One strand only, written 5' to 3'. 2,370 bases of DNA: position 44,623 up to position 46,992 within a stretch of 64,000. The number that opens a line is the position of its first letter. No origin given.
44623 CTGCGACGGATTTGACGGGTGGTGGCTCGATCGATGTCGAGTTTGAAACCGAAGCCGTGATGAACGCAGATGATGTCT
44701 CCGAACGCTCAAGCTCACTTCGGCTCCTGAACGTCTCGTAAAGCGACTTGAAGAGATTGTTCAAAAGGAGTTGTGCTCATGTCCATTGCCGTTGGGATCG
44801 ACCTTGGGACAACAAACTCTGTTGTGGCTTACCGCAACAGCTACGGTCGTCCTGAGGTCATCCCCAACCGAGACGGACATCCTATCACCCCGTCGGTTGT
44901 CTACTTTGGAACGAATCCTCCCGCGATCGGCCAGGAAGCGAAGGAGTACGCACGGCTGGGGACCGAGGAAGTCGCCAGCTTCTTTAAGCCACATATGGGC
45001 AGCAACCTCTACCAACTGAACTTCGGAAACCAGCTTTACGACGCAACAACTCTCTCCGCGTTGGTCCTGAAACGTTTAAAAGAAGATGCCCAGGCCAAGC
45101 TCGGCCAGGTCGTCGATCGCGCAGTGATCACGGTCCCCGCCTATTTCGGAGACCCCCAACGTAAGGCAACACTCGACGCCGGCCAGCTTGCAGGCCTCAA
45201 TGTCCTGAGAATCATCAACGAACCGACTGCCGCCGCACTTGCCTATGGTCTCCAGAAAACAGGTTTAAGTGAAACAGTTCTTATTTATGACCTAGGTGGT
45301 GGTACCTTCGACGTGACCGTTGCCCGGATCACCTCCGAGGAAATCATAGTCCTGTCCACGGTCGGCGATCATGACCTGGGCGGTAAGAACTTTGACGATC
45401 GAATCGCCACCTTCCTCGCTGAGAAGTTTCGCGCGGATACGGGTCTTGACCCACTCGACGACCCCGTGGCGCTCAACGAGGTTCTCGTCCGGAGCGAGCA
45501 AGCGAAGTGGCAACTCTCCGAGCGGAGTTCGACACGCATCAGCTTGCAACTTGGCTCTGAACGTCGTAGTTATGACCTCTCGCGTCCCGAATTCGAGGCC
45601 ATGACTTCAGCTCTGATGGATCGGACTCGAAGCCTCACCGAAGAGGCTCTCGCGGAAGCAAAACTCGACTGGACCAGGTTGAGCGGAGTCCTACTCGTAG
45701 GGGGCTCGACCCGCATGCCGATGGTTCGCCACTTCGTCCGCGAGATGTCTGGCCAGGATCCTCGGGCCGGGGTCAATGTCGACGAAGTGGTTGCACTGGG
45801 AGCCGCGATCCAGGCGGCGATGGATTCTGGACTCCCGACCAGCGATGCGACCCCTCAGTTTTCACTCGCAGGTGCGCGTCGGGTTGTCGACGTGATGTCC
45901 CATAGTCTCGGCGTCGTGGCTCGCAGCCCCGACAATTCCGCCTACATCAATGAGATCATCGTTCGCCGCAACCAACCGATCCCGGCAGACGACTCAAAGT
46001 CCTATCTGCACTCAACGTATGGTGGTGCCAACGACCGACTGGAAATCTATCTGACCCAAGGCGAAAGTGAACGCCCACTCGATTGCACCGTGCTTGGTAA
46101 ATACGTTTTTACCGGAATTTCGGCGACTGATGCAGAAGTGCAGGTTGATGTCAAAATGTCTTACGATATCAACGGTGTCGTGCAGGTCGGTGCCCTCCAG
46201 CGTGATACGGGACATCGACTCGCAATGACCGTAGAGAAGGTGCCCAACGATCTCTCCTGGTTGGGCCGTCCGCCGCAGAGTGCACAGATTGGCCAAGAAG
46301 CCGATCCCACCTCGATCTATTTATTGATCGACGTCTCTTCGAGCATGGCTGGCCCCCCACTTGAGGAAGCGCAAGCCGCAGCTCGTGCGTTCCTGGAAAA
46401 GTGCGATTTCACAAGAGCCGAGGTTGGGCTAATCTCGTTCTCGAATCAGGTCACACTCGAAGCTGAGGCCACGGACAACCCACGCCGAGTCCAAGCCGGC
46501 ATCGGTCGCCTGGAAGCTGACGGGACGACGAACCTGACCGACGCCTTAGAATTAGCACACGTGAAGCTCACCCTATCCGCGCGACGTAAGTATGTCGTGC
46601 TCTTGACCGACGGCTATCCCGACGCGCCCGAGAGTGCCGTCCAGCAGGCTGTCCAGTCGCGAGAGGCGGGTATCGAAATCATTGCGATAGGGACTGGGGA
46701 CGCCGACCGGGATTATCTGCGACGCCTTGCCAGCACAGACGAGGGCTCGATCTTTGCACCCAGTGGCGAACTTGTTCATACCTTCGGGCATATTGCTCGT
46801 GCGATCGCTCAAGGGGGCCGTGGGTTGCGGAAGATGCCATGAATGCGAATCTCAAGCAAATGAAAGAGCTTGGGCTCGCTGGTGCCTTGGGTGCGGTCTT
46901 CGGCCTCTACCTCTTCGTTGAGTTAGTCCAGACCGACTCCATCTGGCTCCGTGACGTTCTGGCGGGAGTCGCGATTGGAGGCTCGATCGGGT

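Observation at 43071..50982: Six-gene Hsp70 / Hsp70-vWA / TM-FHA / FHA-TM / vWA / unknown operon: candidate undescribed membrane-associated ATP-driven system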

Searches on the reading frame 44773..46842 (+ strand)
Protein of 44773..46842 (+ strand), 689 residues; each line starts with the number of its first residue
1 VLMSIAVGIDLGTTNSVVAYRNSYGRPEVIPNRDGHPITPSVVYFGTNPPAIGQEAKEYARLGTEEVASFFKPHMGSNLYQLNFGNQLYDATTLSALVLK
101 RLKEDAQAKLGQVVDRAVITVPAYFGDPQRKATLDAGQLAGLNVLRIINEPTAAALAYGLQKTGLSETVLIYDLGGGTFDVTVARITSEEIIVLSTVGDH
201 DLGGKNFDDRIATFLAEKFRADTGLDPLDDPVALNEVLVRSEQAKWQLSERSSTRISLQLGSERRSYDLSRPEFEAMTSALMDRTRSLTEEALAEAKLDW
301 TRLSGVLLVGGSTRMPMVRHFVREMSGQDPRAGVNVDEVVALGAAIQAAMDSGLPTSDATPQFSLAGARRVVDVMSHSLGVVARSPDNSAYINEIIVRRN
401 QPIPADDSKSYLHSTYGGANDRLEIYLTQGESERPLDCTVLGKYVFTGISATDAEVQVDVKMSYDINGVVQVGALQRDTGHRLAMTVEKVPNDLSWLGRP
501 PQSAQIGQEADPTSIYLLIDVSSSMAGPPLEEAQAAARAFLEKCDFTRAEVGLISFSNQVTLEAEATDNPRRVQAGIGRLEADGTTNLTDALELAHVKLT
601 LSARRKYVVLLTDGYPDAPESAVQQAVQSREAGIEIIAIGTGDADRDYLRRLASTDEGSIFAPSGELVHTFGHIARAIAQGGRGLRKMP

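Call 4: search_protein_families(library=pfam, proteins=[window:44773-46842:+], max_evalue=0.01)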
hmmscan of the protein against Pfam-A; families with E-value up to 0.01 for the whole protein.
window:44773-46842:+ (689 aa): 6 families
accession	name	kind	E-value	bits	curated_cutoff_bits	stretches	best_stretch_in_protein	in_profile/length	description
PF00012.26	HSP70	-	2.6e-122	409.5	20.6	2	82-489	101-498/599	Hsp70 protein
PF00092.34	VWA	-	6.2e-20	72.6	23.8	1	515-661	2-160/174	von Willebrand factor type A domain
PF13519.12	VWA_2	-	4.1e-17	63.2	27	1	516-614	2-106/107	von Willebrand factor type A domain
PF06723.19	MreB_Mbl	-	2e-13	50.3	27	1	6-344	3-315/327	MreB/Mbl protein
PF13768.12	VWA_3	-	3.2e-08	34.2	27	1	515-658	3-151/155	von Willebrand factor type A domain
PF05762.20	VWA_CoxE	-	1.4e-05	25.1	26.4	1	508-637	52-183/222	VWA domain containing CoxE-like protein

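Call 5: search_protein_families(library=padloc, proteins=[window:44773-46842:+], max_evalue=0.01)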
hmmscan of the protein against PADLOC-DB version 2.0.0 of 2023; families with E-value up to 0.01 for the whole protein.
window:44773-46842:+ (689 aa): 0 families

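Call 6: search_protein_families(library=ncbifam, proteins=[window:44773-46842:+], max_evalue=0.01)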
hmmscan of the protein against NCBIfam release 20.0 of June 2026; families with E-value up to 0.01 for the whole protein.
window:44773-46842:+ (689 aa): 20 families
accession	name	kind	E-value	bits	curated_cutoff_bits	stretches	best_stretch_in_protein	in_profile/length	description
NF001413.0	PRK00290.1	equivalog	4.6e-120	401.9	648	1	3-489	1-495/625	molecular chaperone DnaK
TIGR02350.1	prok_dnaK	equivalog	3.4e-116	389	822.55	1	6-489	2-494/596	molecular chaperone DnaK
NF009946.0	PRK13410.1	equivalog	1.7e-102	343.8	1019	2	89-488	110-497/669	molecular chaperone DnaK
TIGR01991.1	HscA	equivalog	4.5e-101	339.2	708.55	2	94-488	110-484/600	Fe-S protein assembly chaperone HscA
NF003520.0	PRK05183.1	subfamily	1.1e-100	337.9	620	2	88-488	124-504/621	Fe-S protein assembly chaperone HscA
NF009947.0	PRK13411.1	equivalog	5.5e-98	328.7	1002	2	83-487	102-496/662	molecular chaperone DnaK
NF002399.0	PRK01433.1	equivalog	6.5e-69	233.1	743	1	4-487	19-476/595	Fe-S protein assembly chaperone HscA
NF008673.0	PRK11678.1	equivalog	2.4e-14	53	331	2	238-330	338-427/450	molecular chaperone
NF010539.0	PRK13927.1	subfamily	7.4e-12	44.8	293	1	4-220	6-199/339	rod shape-determining protein MreB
TIGR03788.1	marine_srt_targ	equivalog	4.6e-10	38.6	551.65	1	500-653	260-417/629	marine proteobacterial sortase target protein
TIGR02529.1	EutJ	subfamily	1.4e-09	37.8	152.1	1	97-184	44-125/239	ethanolamine utilization protein EutJ family protein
TIGR00904.1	mreB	subfamily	2e-09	36.9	365.75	1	4-220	2-198/334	MreB/Mrl family cell shape determining protein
NF010540.1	PRK13929.1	exception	2e-08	33.7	515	1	1-220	1-198/334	rod-share determining protein MreBH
NF011660.0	PRK15080.1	equivalog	2.2e-08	33.7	182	1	97-207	77-176/277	ethanolamine utilization protein EutJ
TIGR03436.1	acidobact_VWFA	subfamily_domain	1e-06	28.5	81.25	1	509-636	63-214/324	VWA domain-containing protein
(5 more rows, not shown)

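Call 17: find_homologous_proteins(query=window:44773-46842:+, max_evalue=1e-20)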
Query window:44773-46842:+ (689 aa): 8000 proteins with E <= 1e-20 among 8000 candidates; the best 120 are listed.
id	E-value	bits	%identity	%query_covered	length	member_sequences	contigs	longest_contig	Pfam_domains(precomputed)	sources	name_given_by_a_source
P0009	0.0e+0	1510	100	100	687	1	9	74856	PF13768.13,PF00012.27,PF06723.20,PF00092.35,PF13519.13,PF05762.21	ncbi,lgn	-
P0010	0.0e+0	1281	85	100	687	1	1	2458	PF13768.13,PF00012.27,PF06723.20,PF00092.35,PF13519.13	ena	-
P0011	0.0e+0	1255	83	100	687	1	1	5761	PF13768.13,PF00012.27,PF06723.20,PF00092.35,PF13519.13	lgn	-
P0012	0.0e+0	1155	76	100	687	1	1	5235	PF13768.13,PF00012.27,PF06723.20,PF00092.35,PF13519.13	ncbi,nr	ncbi:MAG: Hsp70 family protein [Isosphaeraceae bacterium]|nr:Hsp70 family protein [Isosphaeraceae ba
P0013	0.0e+0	1153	76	100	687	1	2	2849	PF13768.13,PF00012.27,PF06723.20,PF00092.35,PF13519.13,PF05762.21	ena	-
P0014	0.0e+0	1151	76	100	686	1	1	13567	PF13768.13,PF00012.27,PF06723.20,PF00092.35,PF13519.13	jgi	jgi:molecular chaperone DnaK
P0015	0.0e+0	1145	76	100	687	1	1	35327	PF13768.13,PF00012.27,PF06723.20,PF00092.35,PF13519.13,PF05762.21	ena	-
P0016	0.0e+0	1144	76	100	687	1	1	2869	PF13768.13,PF00012.27,PF06723.20,PF00092.35,PF13519.13,PF05762.21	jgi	jgi:molecular chaperone DnaK (HSP70)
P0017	0.0e+0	1139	75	100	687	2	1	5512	PF13768.13,PF00012.27,PF06723.20,PF00092.35,PF13519.13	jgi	jgi:molecular chaperone DnaK (HSP70)/uncharacterized protein YegL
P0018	0.0e+0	1139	76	100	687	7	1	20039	PF13768.13,PF00012.27,PF06723.20,PF00092.35,PF13519.13,PF05762.21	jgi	jgi:molecular chaperone DnaK (HSP70)/uncharacterized protein YegL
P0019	0.0e+0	1137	76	100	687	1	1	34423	PF13768.13,PF00012.27,PF06723.20,PF00092.35,PF13519.13,PF05762.21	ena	-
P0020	0.0e+0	1136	76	100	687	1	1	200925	PF13768.13,PF00012.27,PF06723.20,PF00092.35,PF13519.13,PF05762.21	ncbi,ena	-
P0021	0.0e+0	1134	75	100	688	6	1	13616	PF13768.13,PF00012.27,PF06723.20,PF00092.35,PF13519.13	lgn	-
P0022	0.0e+0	1133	75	100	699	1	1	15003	PF13768.13,PF00012.27,PF06723.20,PF00092.35,PF13519.13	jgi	jgi:molecular chaperone DnaK (HSP70)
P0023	0.0e+0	1132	75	100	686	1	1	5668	PF13768.13,PF00012.27,PF06723.20,PF00092.35,PF13519.13,PF05762.21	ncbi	ncbi:MAG TPA: Hsp70 family protein [Isosphaeraceae bacterium]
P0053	0.0e+0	1104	73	100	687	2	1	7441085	PF13768.13,PF00012.27,PF06723.20,PF00092.35,PF13519.13,PF05762.21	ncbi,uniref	ncbi:Hsp70 family protein [Tundrisphaera lichenicola]|uniref:Hsp70 family protein n=1 Tax=Tundrispha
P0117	0.0e+0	1075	71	100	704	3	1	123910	PF13768.13,PF00012.27,PF06723.20,PF00092.35,PF13519.13,PF05762.21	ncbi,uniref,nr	ncbi:Hsp70 family protein [Tautonia rosea]|uniref:Hsp70 family protein n=1 Tax=Tautonia rosea TaxID=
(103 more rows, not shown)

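Call 19: find_encoding_contigs(protein=P0053, flank=10000, max_places=1)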
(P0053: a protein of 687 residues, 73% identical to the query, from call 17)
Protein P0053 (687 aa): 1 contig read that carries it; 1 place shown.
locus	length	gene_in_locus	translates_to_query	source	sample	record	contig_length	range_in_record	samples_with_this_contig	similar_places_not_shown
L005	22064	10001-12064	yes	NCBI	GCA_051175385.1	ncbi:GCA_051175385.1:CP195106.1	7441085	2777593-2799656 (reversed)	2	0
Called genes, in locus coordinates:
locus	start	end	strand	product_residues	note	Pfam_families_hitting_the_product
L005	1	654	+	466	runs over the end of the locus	PF07394:DUF1501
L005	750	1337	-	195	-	PF00072:Response_reg, PF03861:ANTAR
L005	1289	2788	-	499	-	PF00072:Response_reg, PF00989:PAS, PF08448:PAS_4, PF13426:PAS_9 (weak), PF00512:HisKA (faint), PF02518:HATPase_c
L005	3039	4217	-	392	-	PF11563:Protoglobin, PF00512:HisKA (weak), PF02518:HATPase_c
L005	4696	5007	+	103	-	PF04972:BON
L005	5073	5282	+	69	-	PF02599:CsrA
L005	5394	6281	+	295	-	PF04972:BON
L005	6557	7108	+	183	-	-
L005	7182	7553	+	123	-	-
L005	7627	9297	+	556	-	PF00012:HSP70, PF06723:MreB_Mbl, PF00012:HSP70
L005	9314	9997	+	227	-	PF05685:Uma2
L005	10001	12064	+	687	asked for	PF00012:HSP70, PF06723:MreB_Mbl, PF00012:HSP70, PF05762:VWA_CoxE (weak), PF00092:VWA, PF13519:VWA_2, PF13768:VWA_3 (weak)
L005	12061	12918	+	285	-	PF16697:Yop-YscD_cpl, PF00498:FHA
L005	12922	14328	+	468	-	PF16697:Yop-YscD_cpl (weak), PF00498:FHA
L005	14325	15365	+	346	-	PF05762:VWA_CoxE, PF00092:VWA, PF13768:VWA_3, PF13519:VWA_2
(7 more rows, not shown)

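Call 20: find_encoding_contigs(protein=P0117, flank=10000, max_places=1)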
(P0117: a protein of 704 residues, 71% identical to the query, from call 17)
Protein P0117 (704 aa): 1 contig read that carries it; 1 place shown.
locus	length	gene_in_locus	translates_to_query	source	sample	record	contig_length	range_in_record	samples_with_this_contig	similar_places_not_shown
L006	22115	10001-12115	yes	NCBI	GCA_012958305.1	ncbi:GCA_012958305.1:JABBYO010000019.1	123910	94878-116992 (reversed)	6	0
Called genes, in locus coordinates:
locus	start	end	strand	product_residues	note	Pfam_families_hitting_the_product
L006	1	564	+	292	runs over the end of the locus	PF00763:THF_DHG_CYH, PF02882:THF_DHG_CYH_C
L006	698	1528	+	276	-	PF01261:AP_endonuc_2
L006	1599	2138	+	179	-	PF00578:AhpC-TSA, PF08534:Redoxin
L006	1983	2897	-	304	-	-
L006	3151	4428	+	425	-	PF19993:DO-GTPase2 (faint)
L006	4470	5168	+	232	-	PF01025:GrpE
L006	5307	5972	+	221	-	PF00775:Dioxygenase_C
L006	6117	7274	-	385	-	PF13588:HSDR_N_2, PF04313:HSDR_N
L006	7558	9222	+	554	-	PF00012:HSP70, PF06723:MreB_Mbl, PF00012:HSP70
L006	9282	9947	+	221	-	-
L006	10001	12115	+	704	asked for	PF00012:HSP70, PF06723:MreB_Mbl, PF00012:HSP70, PF05762:VWA_CoxE (faint), PF00092:VWA, PF13519:VWA_2, PF13768:VWA_3 (faint)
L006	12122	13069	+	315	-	PF16697:Yop-YscD_cpl, PF00498:FHA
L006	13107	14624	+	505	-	PF16697:Yop-YscD_cpl (weak), PF00498:FHA (weak)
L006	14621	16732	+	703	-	PF05762:VWA_CoxE, PF00092:VWA, PF13519:VWA_2, PF13768:VWA_3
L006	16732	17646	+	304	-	-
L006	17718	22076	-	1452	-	PF22643:NagA_N (faint), PF01979:Amidohydro_1, PF07969:Amidohydro_3, PF01979:Amidohydro_1, PF07969:Amidohydro_3 (weak)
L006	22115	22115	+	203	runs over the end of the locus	PF14489:QueF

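Call 38: search_protein_representatives(protein=window:44773-46842:+)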
Query: 689 residues. Proteins with E-value up to 0.001 (for the whole library): 52391; up to 1e-10: 29387; up to 1e-30: 9326. The best 150 are listed.
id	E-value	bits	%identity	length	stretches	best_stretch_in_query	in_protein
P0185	0.0e+00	1056.3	72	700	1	3-689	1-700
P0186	9.0e-192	655.5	48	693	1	6-684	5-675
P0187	1.8e-190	651.2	48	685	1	3-688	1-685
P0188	2.1e-189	647.6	47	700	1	4-687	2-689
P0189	4.6e-177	606.9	46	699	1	4-680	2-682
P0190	1.1e-175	602.3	46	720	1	5-679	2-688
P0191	6.2e-171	586.6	47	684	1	7-682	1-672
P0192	9.5e-170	582.7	44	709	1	3-683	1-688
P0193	1.7e-166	571.9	43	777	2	211-686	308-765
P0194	1.0e-165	569.4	44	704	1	3-685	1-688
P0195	3.6e-165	567.6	47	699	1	5-677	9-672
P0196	7.9e-165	566.5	54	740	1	6-509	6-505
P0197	1.0e-164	566.1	44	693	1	3-681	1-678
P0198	1.3e-164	565.8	45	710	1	5-678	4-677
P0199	5.0e-164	563.8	43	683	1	7-686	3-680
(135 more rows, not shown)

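Call 43: search_dna_similar(query=window:44773-46842:+, collection=plasmids, mode=protein, max_rows=40, max_evalue=1e-20)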
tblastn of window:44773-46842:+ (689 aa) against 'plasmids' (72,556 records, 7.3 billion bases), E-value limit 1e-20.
Records with a match: 363; places in all: 429; records where one place covers at least 80% of the query: 2.
Best place of each record, by identity: <60% 363.
By first word of the organism name: Ralstonia 140; Rhodococcus 25; Streptomyces 14; Pseudoalteromonas 14; Escherichia 13; Rahnella 12; Sinorhizobium 11; Bacillus 10; Sphingomonas 6; Cupriavidus 5; and 68 more.
By predicted mobility (MOB-suite, as given by PLSDB): non-mobilizable 191; mobilizable 145; conjugative 27.
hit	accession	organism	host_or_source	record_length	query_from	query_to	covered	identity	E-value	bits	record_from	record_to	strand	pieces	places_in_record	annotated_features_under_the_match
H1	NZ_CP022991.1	Paraburkholderia aromaticivorans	-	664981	5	605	87%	35.1%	4e-65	241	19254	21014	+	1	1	hscA: Fe-S protein assembly chaperone HscA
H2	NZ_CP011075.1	Brevibacillus laterosporus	Oryza sativa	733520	2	511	74%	40.1%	8e-89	311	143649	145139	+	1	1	dnaK: molecular chaperone DnaK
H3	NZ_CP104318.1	Streptomyces angustmyceticus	whole organism,soil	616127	3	505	73%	40.2%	2e-88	310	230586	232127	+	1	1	dnaK: molecular chaperone DnaK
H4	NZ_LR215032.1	Mycoplasmopsis gallopavonis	Bird (Turkey),Air sacs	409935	1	511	74%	39.2%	5e-84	297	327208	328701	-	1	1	dnaK: molecular chaperone DnaK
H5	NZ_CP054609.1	Paenibacillus cellulosilyticus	cell culture,soil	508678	1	487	71%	41.0%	4e-90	315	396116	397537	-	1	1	dnaK: molecular chaperone DnaK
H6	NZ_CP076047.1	Rhodococcus sp. USK10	-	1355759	3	489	71%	40.8%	2e-91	319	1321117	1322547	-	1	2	record has no annotation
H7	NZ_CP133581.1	Nocardia farcinica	stool,stool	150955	2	492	71%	40.5%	3e-88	310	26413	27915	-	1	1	dnaK: molecular chaperone DnaK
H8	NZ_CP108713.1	Streptomyces sp. NBC_01001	-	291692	1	505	73%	39.4%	2e-89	313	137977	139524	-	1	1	dnaK: molecular chaperone DnaK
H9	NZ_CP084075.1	Fusobacterium vincentii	-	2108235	3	487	70%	41.0%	2e-87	307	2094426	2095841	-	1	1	none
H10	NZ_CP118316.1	Rhodococcus sp. DK180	pure culture,crude oil-contaminated soil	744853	2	489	71%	40.6%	7e-92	320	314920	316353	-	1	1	dnaK: molecular chaperone DnaK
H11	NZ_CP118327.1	Rhodococcus sp. DK17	pure culture,crude oil-contaminated soil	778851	2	489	71%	40.6%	7e-92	320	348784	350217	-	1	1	dnaK: molecular chaperone DnaK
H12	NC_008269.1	Rhodococcus jostii RHA1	-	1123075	2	489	71%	40.3%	2e-91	319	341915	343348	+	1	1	record has no annotation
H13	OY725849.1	Subdoligranulum variabile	-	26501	2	492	71%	40.0%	1e-83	296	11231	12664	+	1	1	record has no annotation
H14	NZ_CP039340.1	Ralstonia pseudosolanacearum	-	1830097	2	580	84%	33.8%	1e-73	267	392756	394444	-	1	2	none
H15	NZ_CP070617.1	Rhodococcus pseudokoreensis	cell culture,rhizosphere of apple ...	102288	3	472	68%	41.6%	3e-89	313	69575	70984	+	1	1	Hsp70 family protein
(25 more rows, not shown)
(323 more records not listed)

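Call 49: find_related_loci(query=A4, collection=viral_contigs, flank=8000)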
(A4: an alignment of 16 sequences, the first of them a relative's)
Query A4 (684 aa) in viral_contigs; peptide patterns used: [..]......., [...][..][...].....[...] (x = any residue, [..] = any of these).
598 stretches matched a pattern (row limit reached: there are more); 590 encode a relative of the query (tblastn E <= 1e-3); the best 80 are kept; 80 distinct loci.
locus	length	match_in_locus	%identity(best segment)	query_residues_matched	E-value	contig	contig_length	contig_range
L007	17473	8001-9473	36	1-480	5e-77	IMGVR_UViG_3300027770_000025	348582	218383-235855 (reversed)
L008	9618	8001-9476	34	1-480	4e-76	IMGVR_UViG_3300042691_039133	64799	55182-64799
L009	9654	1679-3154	36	1-473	8e-76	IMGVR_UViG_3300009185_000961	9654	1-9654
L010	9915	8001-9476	36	1-473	2e-75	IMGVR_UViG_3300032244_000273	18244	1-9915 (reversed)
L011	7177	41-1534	36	1-479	7e-75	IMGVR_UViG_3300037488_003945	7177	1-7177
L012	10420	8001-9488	35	1-479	7e-75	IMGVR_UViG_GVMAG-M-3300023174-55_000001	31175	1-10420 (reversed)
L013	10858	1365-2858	36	1-479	5e-75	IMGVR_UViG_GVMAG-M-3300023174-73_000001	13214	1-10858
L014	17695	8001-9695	32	1-537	8e-75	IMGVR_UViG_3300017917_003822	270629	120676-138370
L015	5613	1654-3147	36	1-479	7e-75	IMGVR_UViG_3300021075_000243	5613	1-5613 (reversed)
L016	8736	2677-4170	36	1-479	1e-74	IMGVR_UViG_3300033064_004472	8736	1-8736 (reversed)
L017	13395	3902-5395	34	1-479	4e-74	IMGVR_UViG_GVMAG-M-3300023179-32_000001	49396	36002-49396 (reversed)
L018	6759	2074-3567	36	1-479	2e-74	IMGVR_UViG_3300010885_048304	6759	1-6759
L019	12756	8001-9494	35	1-479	9e-74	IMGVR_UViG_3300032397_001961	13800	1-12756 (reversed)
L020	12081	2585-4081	35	1-479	2e-73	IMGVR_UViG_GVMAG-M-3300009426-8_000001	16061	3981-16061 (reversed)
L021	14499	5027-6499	35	1-480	2e-73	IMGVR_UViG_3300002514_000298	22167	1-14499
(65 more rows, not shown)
